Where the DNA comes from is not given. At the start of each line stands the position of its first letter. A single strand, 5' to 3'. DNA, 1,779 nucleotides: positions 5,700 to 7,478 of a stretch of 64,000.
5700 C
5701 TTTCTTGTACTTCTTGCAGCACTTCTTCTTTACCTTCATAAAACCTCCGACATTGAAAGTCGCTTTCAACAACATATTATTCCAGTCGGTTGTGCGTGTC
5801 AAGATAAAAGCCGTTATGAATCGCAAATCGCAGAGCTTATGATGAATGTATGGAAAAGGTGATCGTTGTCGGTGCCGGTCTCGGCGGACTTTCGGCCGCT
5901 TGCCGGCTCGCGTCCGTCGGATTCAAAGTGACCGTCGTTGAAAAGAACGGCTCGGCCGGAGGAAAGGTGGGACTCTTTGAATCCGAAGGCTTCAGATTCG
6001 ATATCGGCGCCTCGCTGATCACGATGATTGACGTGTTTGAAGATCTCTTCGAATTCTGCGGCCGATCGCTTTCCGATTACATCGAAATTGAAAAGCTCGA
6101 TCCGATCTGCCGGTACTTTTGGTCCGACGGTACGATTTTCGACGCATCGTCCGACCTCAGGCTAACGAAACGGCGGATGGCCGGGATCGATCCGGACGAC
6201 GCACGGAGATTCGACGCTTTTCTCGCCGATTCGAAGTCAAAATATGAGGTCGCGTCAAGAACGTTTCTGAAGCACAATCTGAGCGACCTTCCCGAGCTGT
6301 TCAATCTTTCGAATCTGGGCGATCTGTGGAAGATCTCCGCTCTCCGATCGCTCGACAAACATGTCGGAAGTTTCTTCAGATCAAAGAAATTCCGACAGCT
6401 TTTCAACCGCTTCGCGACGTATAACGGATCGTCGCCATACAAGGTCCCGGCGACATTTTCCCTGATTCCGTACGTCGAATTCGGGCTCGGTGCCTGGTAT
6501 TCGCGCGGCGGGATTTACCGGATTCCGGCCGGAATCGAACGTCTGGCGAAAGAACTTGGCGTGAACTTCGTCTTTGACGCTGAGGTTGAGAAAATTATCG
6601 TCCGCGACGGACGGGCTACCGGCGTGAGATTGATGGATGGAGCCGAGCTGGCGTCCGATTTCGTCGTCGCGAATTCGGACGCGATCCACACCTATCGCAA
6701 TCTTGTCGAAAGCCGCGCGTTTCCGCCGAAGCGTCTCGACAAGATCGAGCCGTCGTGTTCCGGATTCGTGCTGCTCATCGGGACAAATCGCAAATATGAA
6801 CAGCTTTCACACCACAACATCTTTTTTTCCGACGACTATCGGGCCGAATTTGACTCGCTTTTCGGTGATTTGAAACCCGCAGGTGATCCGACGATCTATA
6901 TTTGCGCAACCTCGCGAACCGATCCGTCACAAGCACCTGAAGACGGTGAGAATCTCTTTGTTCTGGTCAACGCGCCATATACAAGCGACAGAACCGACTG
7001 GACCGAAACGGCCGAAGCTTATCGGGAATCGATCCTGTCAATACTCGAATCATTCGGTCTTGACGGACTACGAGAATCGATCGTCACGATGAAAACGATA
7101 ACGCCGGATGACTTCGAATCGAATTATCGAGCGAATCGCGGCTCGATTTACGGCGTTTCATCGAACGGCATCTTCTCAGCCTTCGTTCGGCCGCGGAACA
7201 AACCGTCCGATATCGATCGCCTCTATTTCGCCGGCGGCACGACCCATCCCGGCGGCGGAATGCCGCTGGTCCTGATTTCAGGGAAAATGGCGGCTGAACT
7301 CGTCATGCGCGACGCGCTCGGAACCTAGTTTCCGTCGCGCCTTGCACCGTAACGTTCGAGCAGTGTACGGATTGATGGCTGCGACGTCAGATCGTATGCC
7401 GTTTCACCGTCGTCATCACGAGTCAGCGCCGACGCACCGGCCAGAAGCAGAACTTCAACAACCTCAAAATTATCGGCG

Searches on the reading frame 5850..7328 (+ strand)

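Call 16: search_protein_families(library=pfam, max_evalue=0.00001, proteins=[window:5850-7328:+])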
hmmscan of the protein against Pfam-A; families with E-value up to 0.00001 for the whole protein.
window:5850-7328:+ (492 aa): 6 families
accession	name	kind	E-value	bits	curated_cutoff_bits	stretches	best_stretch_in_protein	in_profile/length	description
PF01593.30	Amino_oxidase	-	2.9e-33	116.3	19.8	1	11-485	1-442/443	Flavin containing amine oxidoreductase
PF13450.12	NAD_binding_8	-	6.3e-14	52.4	21.9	1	6-71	1-66/68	NAD(P)-binding Rossmann-like domain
PF01266.30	DAO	-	4e-13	50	27.9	1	3-100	1-94/353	FAD dependent oxidoreductase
PF00890.30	FAD_binding_2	-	1.1e-09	38.5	20.4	1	4-39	2-37/414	FAD binding domain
PF07992.20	Pyr_redox_2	-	1.9e-08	34.5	26.1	0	3-34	2-33/291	Pyridine nucleotide-disulphide oxidoreductase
PF00070.33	Pyr_redox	-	1.5e-06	29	22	0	3-33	1-31/82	Pyridine nucleotide-disulphide oxidoreductase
